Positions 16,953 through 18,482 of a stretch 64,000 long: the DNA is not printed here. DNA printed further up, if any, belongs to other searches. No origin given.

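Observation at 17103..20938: Low-GC two-gene operon: TIR-TPR-TaqI_C-like fusion protein translationally coupled to an SMC/ABC-type ATPase. Candidate undescribed anti-phage system.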

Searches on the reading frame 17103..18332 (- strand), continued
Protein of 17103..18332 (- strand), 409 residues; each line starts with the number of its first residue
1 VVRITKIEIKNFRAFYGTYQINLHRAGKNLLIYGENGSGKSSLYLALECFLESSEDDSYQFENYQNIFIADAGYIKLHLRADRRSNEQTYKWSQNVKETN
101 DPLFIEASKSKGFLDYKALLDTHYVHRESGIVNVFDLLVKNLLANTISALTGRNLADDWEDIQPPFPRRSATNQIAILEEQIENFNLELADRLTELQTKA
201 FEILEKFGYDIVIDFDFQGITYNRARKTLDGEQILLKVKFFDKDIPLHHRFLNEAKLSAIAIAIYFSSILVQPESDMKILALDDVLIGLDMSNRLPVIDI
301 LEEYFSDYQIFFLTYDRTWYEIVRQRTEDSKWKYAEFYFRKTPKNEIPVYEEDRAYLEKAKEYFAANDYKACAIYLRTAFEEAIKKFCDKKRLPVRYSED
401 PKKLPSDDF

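Call 31: search_protein_families(library=padloc, proteins=[L011:971-4321:+, L024:97-3414:+, L047:67-3432:+, L024:3432-7004:+, L047:3435-7004:+, L024:7001-8413:+, L047:7001-8410:+, P0001], max_evalue=0.00001)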
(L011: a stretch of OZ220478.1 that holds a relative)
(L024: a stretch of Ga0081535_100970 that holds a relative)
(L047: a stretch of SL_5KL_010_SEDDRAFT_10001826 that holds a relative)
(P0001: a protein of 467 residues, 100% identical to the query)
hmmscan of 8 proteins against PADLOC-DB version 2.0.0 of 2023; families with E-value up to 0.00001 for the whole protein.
L011:971-4321:+ (1116 aa): 36 families (the best 25 are shown)
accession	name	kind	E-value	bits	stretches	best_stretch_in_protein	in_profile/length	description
PDLC01075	C3a139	-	4.4e-127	423.8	1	99-1075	92-922/948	HKD+Snf2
PDLC02621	DrmD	-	4e-38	129.3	1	576-898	390-678/1040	DrmD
PDLC02619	DrmD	-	1.3e-34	117.5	2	688-850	383-543/872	DrmD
PDLC02623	DrmD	-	1.1e-27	94.3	1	720-909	528-692/1040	DrmD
PDLC00659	HmaA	-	4.5e-26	89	1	690-851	484-621/1176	SNF2 helicase / DEAD-box helicase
PDLC02500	BrxHI|BrxHII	-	6.5e-26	89.1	1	569-856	355-589/933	BrxHI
PDLC02193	PLD_Helicase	-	2.5e-23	80.2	1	693-887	667-848/905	-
PDLC03830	ZacC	-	5.2e-21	73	2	345-407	237-292/1019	-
PDLC02843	DpdE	-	1.8e-20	70.5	2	266-409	179-301/1091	DpdE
PDLC04556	PDC-M27C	-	2.9e-19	66.9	1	248-305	40-100/892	-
PDLC02840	DpdE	-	3.8e-19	66.5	2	769-858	583-672/1091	DpdE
PDLC02572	DrmA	-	8.7e-19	65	1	679-848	481-630/1043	DrmA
PDLC02632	DrmD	-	5.7e-17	59.4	1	687-855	492-638/662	DrmD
PDLC02633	DrmD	-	3.2e-16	56.5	1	687-854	496-643/839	DrmD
PDLC02620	DrmD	-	6.1e-16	55.6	1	790-850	528-587/1060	DrmD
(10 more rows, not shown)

L024:97-3414:+ (1105 aa): 33 families (the best 25 are shown)
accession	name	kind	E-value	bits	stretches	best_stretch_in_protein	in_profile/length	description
PDLC01075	C3a139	-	2.2e-56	189.8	1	44-827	10-762/948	HKD+Snf2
PDLC02621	DrmD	-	1.6e-38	130.6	1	469-876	328-707/1040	DrmD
PDLC02193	PLD_Helicase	-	3.7e-32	109.4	2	651-861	655-863/905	-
PDLC02623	DrmD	-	3.8e-31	105.7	1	656-840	502-669/1040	DrmD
PDLC02619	DrmD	-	2.1e-30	103.6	2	633-869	365-608/872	DrmD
PDLC02500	BrxHI|BrxHII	-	1.3e-22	78.2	1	554-884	365-660/933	BrxHI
PDLC02840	DpdE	-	5e-22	76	1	649-810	525-671/1091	DpdE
PDLC00659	HmaA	-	5.2e-20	68.9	1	680-803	510-620/1176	SNF2 helicase / DEAD-box helicase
PDLC02572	DrmA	-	5.3e-19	65.7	1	550-810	385-639/1043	DrmA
PDLC02620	DrmD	-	2e-18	63.8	1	679-837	481-619/1060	DrmD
PDLC02632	DrmD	-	3.2e-18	63.6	1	544-811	383-643/662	DrmD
PDLC02843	DpdE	-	1.8e-17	60.6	2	660-795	546-667/1091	DpdE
PDLC02504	BrxHI|BrxHII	-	6.2e-17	58.8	1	551-838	363-624/971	BrxHII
PDLC02633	DrmD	-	2.9e-15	53.3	1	647-821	485-658/839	DrmD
PDLC02707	PbeA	-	7.8e-15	52.5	1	47-355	21-330/672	PbeA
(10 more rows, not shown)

L047:67-3432:+ (1121 aa): 29 families (the best 25 are shown)
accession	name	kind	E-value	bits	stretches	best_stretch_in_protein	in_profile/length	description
PDLC01075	C3a139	-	5.1e-39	132.3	1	116-883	94-776/948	HKD+Snf2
PDLC02621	DrmD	-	1.5e-32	110.8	1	581-870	391-664/1040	DrmD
PDLC02623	DrmD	-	3.4e-31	105.8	1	691-847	493-636/1040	DrmD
PDLC02500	BrxHI|BrxHII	-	1.4e-30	104.6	1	682-952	433-690/933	BrxHI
PDLC02619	DrmD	-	2.8e-29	99.9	2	644-836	332-536/872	DrmD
PDLC00659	HmaA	-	1.3e-22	77.5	1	593-837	376-614/1176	SNF2 helicase / DEAD-box helicase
PDLC02193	PLD_Helicase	-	3.2e-22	76.5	1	686-835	649-799/905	-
PDLC02843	DpdE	-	5.1e-21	72.3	2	258-409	159-311/1091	DpdE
PDLC02633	DrmD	-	5.4e-20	69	1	732-848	526-642/839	DrmD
PDLC02572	DrmA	-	1.1e-18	64.6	1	586-846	393-633/1043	DrmA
PDLC02504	BrxHI|BrxHII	-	1.7e-18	64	1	715-879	468-623/971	BrxHII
PDLC02840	DpdE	-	1.7e-17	61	1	699-836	530-657/1091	DpdE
PDLC02632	DrmD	-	1.5e-14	51.4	1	729-850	519-640/662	DrmD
PDLC02620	DrmD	-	2.8e-14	50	1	729-850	481-592/1060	DrmD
PDLC02625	DrmD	-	2.3e-13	47.6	1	732-836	267-372/792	DrmD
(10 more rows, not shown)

L024:3432-7004:+ (1190 aa): 46 families (the best 25 are shown)
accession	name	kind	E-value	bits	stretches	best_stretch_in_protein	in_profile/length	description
PDLC03596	REase_MTase_IIG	-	4.5e-239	794.5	2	1-423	1-454/1148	Type IIG restriction enzyme-methyltransferase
PDLC03604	REase_MTase_IIG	-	2.5e-78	262.1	1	467-1121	379-994/1011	Type IIG restriction enzyme-methyltransferase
PDLC03601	REase_MTase_IIG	-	6e-70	234.3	2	232-585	232-558/1110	Type IIG restriction enzyme-methyltransferase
PDLC03612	REase_MTase_IIG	-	8.4e-70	234.2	3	592-1121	741-1233/1247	Type IIG restriction enzyme-methyltransferase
PDLC03629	REase_MTase_IIG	-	4.9e-62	208.1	2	640-1072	556-971/1182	Type IIG restriction enzyme-methyltransferase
PDLC03335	MTase_II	-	3.9e-55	185.6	1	592-1068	129-573/607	Type II methyltransferase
PDLC03609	REase_MTase_IIG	-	1.5e-40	136.9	2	640-1089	543-947/1066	Type IIG restriction enzyme-methyltransferase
PDLC02643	DrmMI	-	2.5e-31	106.4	2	472-622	596-760/1347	DrmMI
PDLC03313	MTase_II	-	1e-30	104.8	2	652-866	141-347/563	Type II methyltransferase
PDLC03226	MTase_II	-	1.4e-27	94.5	1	653-1098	125-561/579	Type II methyltransferase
PDLC02529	PglX|PglXI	-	1.1e-26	90.9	2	474-704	225-401/1189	PglX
PDLC03628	REase_MTase_IIG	-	1.3e-26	91.1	1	188-422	153-362/1100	Type IIG restriction enzyme-methyltransferase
PDLC02638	DrmMI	-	3.8e-23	79.6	2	473-601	595-735/935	DrmMI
PDLC03250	MTase_II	-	1.2e-18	65.3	1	890-1060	545-700/775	Type II methyltransferase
PDLC02646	DrmMI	-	2.9e-18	63.4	2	515-589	33-101/792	DrmMI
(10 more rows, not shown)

L047:3435-7004:+ (1189 aa): 56 families (the best 25 are shown)
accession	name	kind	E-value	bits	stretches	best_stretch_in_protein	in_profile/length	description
PDLC03604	REase_MTase_IIG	-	2.7e-93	311.7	2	660-1089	531-963/1011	Type IIG restriction enzyme-methyltransferase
PDLC03601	REase_MTase_IIG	-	7.8e-83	277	1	159-1068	198-1058/1110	Type IIG restriction enzyme-methyltransferase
PDLC03612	REase_MTase_IIG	-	8.1e-65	217.7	2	566-1117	708-1233/1247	Type IIG restriction enzyme-methyltransferase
PDLC03629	REase_MTase_IIG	-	1.3e-64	216.7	2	661-1063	568-966/1182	Type IIG restriction enzyme-methyltransferase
PDLC03596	REase_MTase_IIG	-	1.7e-55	186.6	3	657-1117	705-1132/1148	Type IIG restriction enzyme-methyltransferase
PDLC03335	MTase_II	-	4.4e-54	182.2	1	646-1064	176-573/607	Type II methyltransferase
PDLC03628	REase_MTase_IIG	-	1.9e-33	113.6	2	423-727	492-806/1100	Type IIG restriction enzyme-methyltransferase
PDLC03609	REase_MTase_IIG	-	3e-33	112.7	2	659-1068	553-934/1066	Type IIG restriction enzyme-methyltransferase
PDLC03313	MTase_II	-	2.3e-30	103.7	1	659-1067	140-520/563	Type II methyltransferase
PDLC03226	MTase_II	-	1.6e-25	87.7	2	826-1065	306-533/579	Type II methyltransferase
PDLC02529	PglX|PglXI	-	1.1e-24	84.2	1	642-1039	337-727/1189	PglX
PDLC03250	MTase_II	-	2.1e-23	80.9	1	663-1038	340-682/775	Type II methyltransferase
PDLC02643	DrmMI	-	3.7e-23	79.4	2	558-728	767-935/1347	DrmMI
PDLC03630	REase_MTase_IIG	-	2e-21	73.6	1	661-950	603-903/1100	Type IIG restriction enzyme-methyltransferase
PDLC02525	PglX|PglXI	-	2.6e-20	70.6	2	663-756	455-543/607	PglX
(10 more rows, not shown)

L024:7001-8413:+ (470 aa): 19 families
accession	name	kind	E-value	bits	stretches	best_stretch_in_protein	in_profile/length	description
PDLC04135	mad3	-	3.1e-10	38.1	0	2-54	1-50/374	mads_3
PDLC02979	AriA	-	1.5e-08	32.9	1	1-196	1-130/373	-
PDLC02730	PbeC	-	3e-08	30.9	1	1-50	1-52/651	PbeC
PDLC03878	NsnB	-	8.1e-08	30.4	1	3-79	2-86/345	-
PDLC03865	LmuB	-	2.1e-07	27.6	1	1-45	1-50/1007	-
PDLC00293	PtuA1|PtuA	-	2.9e-07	27.8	1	1-52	1-52/527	AAA ATPase domain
PDLC03859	LmuB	-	4.2e-07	27.5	0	1-54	3-52/611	-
PDLC00278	PtuA1|PtuA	-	5.3e-07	27.3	1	1-61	1-59/436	AAA ATPase domain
PDLC00091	GajA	-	6.6e-07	26.5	1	1-54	1-51/627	AAA ATPase domain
PDLC00292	PtuA1|PtuA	-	9.9e-07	25.5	1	3-58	309-367/726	AAA ATPase domain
PDLC00271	PtuA1|PtuA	-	1.4e-06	26.1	1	1-52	1-49/421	AAA ATPase domain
PDLC00298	PtuA1|PtuA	-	1.7e-06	25.4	1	1-52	1-49/423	AAA ATPase domain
PDLC02335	AbiLi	-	2.8e-06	24.6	1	3-51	50-101/326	AbiLi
PDLC02714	PbeC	-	4.2e-06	23.9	1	1-46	1-48/651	PbeC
PDLC00069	GajA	-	4.2e-06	23.5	1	1-62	1-60/687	AAA ATPase domain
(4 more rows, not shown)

L047:7001-8410:+ (469 aa): 17 families
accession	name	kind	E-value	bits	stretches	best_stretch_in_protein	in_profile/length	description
PDLC04135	mad3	-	3.7e-14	51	1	2-78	1-86/374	mads_3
PDLC03859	LmuB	-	6.1e-12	43.5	1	1-77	3-75/611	-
PDLC02979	AriA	-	2.6e-09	35.3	1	1-67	1-58/373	-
PDLC00070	GajA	-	9.2e-08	29.1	1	1-53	1-50/596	AAA ATPase domain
PDLC00091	GajA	-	4.8e-07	27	1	1-73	1-68/627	AAA ATPase domain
PDLC02709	PbeC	-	4.8e-07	26.7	1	1-60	1-63/661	PbeC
PDLC02335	AbiLi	-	6.4e-07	26.7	1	3-49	50-100/326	AbiLi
PDLC00271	PtuA1|PtuA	-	8e-07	26.9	1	1-54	1-52/421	AAA ATPase domain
PDLC00278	PtuA1|PtuA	-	1.5e-06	25.8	1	1-53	1-51/436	AAA ATPase domain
PDLC00092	GajA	-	1.6e-06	25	1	1-61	1-58/604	AAA ATPase domain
PDLC00277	PtuA1|PtuA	-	2.1e-06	25.3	1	1-68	1-66/423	AAA ATPase domain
PDLC00102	GajA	-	2.7e-06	24.2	1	1-50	1-48/532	AAA ATPase domain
PDLC00083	GajA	-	3.4e-06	23.7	1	1-79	1-74/639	AAA ATPase domain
PDLC02739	PbeC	-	5.5e-06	23.3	1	1-99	1-102/644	PbeC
PDLC03865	LmuB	-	5.5e-06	22.8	0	1-45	1-51/1007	-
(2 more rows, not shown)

P0001 (467 aa): 34 families (the best 25 are shown)
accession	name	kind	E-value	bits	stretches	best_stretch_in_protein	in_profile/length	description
PDLC02979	AriA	-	2.5e-11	42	1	1-67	1-62/373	-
PDLC04135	mad3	-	9.9e-11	39.8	1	2-311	1-319/374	mads_3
PDLC02730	PbeC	-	1.1e-09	35.7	1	1-46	1-48/651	PbeC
PDLC03859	LmuB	-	1.5e-09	35.6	2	170-333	447-588/611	-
PDLC02722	PbeC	-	1.5e-09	35.1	1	1-110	1-113/643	PbeC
PDLC02750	PbeC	-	5.5e-09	33.1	1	1-67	1-67/629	PbeC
PDLC02714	PbeC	-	9.2e-09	32.6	1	1-46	1-48/651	PbeC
PDLC00268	PtuA1|PtuA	-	1.2e-08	32.9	1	3-101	5-98/411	AAA ATPase domain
PDLC02335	AbiLi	-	4.4e-08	30.5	1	3-79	50-106/326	AbiLi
PDLC00063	GajA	-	1.1e-07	28.8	1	1-70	1-66/679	AAA ATPase domain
PDLC02739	PbeC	-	1.9e-07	28.1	1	1-46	1-48/644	PbeC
PDLC03868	LmuB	-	2e-07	27.7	1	4-50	7-52/1035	-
PDLC03865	LmuB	-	2.3e-07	27.4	1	1-47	1-52/1007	-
PDLC00069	GajA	-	3.6e-07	27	1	1-65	1-62/687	AAA ATPase domain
PDLC00278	PtuA1|PtuA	-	4.8e-07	27.4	1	1-88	1-82/436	AAA ATPase domain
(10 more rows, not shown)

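Call 43: find_homologous_proteins(query=A3, max_evalue=1e-10)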
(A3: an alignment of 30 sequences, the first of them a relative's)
Query A3 (30 sequences) (467 aa, profile of the alignment): 4006 proteins with E <= 1e-10 among 8000 candidates; the best 120 are listed.
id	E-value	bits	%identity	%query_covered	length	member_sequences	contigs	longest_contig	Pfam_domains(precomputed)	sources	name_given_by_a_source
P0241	2.8e-210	717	59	100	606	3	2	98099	PF14355.13,PF13175.13,PF13476.13,PF13555.13,PF02463.26,PF13643.12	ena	-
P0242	4.5e-204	697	66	99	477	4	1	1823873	PF13175.13,PF13476.13,PF02463.26,PF13304.13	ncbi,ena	-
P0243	5.1e-203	693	67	99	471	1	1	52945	PF13175.13,PF13476.13,PF02463.26,PF13304.13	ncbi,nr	ncbi:hypothetical protein C6501_13160 [Candidatus Poribacteria bacterium]|nr:MAG: hypothetical prote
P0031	5.9e-202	690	75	100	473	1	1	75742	PF13175.13,PF13476.13,PF13555.13,PF02463.26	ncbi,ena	-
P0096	7.6e-202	689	70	100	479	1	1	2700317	PF13175.13,PF13476.13,PF13555.13,PF02463.26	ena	-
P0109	1.8e-201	688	69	100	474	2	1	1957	PF13175.13,PF13476.13,PF13555.13,PF02463.26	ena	-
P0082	2.1e-201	688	69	99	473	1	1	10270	PF13175.13,PF13476.13,PF13555.13,PF02463.26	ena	-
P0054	2.7e-201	688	71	99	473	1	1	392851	PF13175.13,PF13476.13,PF13555.13,PF02463.26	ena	-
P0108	3.5e-201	687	70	100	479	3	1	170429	PF13175.13,PF13476.13,PF13555.13,PF02463.26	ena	-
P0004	4.0e-201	687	94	100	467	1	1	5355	PF13175.13,PF13476.13,PF13555.13,PF02463.26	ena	-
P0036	4.2e-201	687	73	100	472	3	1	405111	PF13175.13,PF13476.13,PF13555.13,PF02463.26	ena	-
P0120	6.4e-201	686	69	99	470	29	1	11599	PF13175.13,PF13476.13,PF13555.13,PF02463.26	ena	-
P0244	6.8e-201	686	67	100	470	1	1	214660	PF13175.13,PF13476.13,PF13555.13,PF02463.26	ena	-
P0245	7.6e-201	686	68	100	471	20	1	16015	PF13175.13,PF13476.13,PF13555.13,PF02463.26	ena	-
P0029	7.9e-201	686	74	100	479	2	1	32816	PF13175.13,PF13476.13,PF13555.13,PF02463.26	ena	-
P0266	2.9e-199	681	47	99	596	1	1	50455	PF13175.13,PF13476.13,PF13555.13,PF02463.26,PF13304.13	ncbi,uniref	ncbi:AAA family ATPase [Microcoleus sp. S36b_A4]|uniref:AAA family ATPase n=1 Tax=Microcoleus sp. S3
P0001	7.2e-199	680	100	100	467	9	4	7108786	PF13175.13,PF13476.13,PF13555.13,PF02463.26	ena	-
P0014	1.8e-198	678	89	100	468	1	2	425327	PF14355.13,PF13175.13,PF13476.13,PF02463.26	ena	-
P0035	6.5e-198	676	73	100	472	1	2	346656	PF13175.13,PF13476.13,PF13555.13,PF02463.26,PF13304.13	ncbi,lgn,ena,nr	ncbi:MAG: ATP-binding protein [Gemmatimonadetes bacterium]|nr:ATP-binding protein [Gemmatimonadota b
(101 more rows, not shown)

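Call 50: search_solved_structures(query=A3, max_evalue=0.01)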
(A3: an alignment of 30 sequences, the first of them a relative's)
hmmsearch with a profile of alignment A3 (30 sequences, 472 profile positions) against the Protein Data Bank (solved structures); distinct sequences matched with E-value up to 0.01: 47.
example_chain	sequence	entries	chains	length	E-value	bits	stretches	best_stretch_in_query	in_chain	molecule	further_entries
3qku_A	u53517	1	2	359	1.2e-13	54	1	1-316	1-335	DNA double-strand break repair rad50 ATPase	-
3qkt_A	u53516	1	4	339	8e-11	44.7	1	1-82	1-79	DNA double-strand break repair rad50 ATPase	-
4nci_A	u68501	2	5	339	1e-10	44.3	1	1-82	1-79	DNA double-strand break repair Rad50 ATPase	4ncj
4nck_A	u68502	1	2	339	1e-10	44.3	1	1-82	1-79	DNA double-strand break repair Rad50 ATPase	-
4nch_A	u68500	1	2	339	5.1e-10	42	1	1-82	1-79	DNA double-strand break repair Rad50 ATPase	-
9wfu_A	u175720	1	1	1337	2.8e-08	36.3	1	19-46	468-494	ABC transporter D family member 1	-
9wfg_A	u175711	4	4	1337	2.8e-08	36.3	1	19-46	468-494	ABC transporter D family member 1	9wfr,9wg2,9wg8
1us8_A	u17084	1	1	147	7e-08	35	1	1-82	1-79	DNA DOUBLE-STRAND BREAK REPAIR RAD50 ATPASE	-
1f2t_A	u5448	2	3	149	7.3e-08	34.9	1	1-82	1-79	RAD50 ABC-ATPASE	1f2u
1ii8_A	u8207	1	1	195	1.2e-07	34.2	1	1-82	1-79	Rad50 ABC-ATPase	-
3qkr_A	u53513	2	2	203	1.3e-07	34.1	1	1-82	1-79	DNA double-strand break repair rad50 ATPase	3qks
1e69_A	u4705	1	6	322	2.7e-06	29.7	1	1-82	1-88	CHROMOSOME SEGREGATION SMC PROTEIN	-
6zz6_B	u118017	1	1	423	3e-06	29.6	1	3-73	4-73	Structural maintenance of chromosomes protein 3,Structural maintenance of chromosomes prot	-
6zz6_A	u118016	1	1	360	5.4e-06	28.7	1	5-242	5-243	Structural maintenance of chromosomes protein 1,Structural maintenance of chromosomes prot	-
3aux_A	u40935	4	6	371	5.8e-06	28.6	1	1-83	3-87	DNA double-strand break repair rad50 ATPase | DNA double-strand break repair Rad50 ATPase,DNA double-strand break repair Rad50 ATPase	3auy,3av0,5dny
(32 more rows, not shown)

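Call 54: predict_structure(alignment_id=A4)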
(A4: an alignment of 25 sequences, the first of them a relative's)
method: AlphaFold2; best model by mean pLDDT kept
length: 467 residues; sequences in the alignment: 25
mean_pLDDT: 66.0   pTM: 0.51
mean pLDDT of the five models: 66.0, 63.1, 61.7, 60.8, 53.7
residues with pLDDT >= 90: 57; 70-90: 167; 50-70: 126; < 50: 117
segments of 3 or more residues with pLDDT < 50: 11-16, 24-70, 94-111, 124-127, 334-336, 338-353, 396-403, 436-444
pLDDT, mean of each block of 10 residues (from residue 1): 58 50 38 33 45 36 40 59 62 37 27 57 54 80 79 86 88 93 95 93 84 91 90 79 53 75 86 62 54 79 76 61 63 46 29 64 71 76 78 51 64 83 87 58 59 89 84
secondary structure, 60 per line:
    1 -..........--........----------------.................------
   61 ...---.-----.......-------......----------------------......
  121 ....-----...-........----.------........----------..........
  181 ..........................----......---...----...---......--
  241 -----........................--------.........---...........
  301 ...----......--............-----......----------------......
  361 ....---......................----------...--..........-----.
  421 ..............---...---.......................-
elements in order: E2-11 E14-21 H38-54 E73-79 E87-92 H115-124 E130-132 H134-141 H154-160 H171-206 E211-216 E220-222 E227-229 E233-238 H246-269 E278-282 H283-286 H290-303 E308-313 H316-327 E333-338 H355-364 H368-389 H405-414 H420-434 H444-466
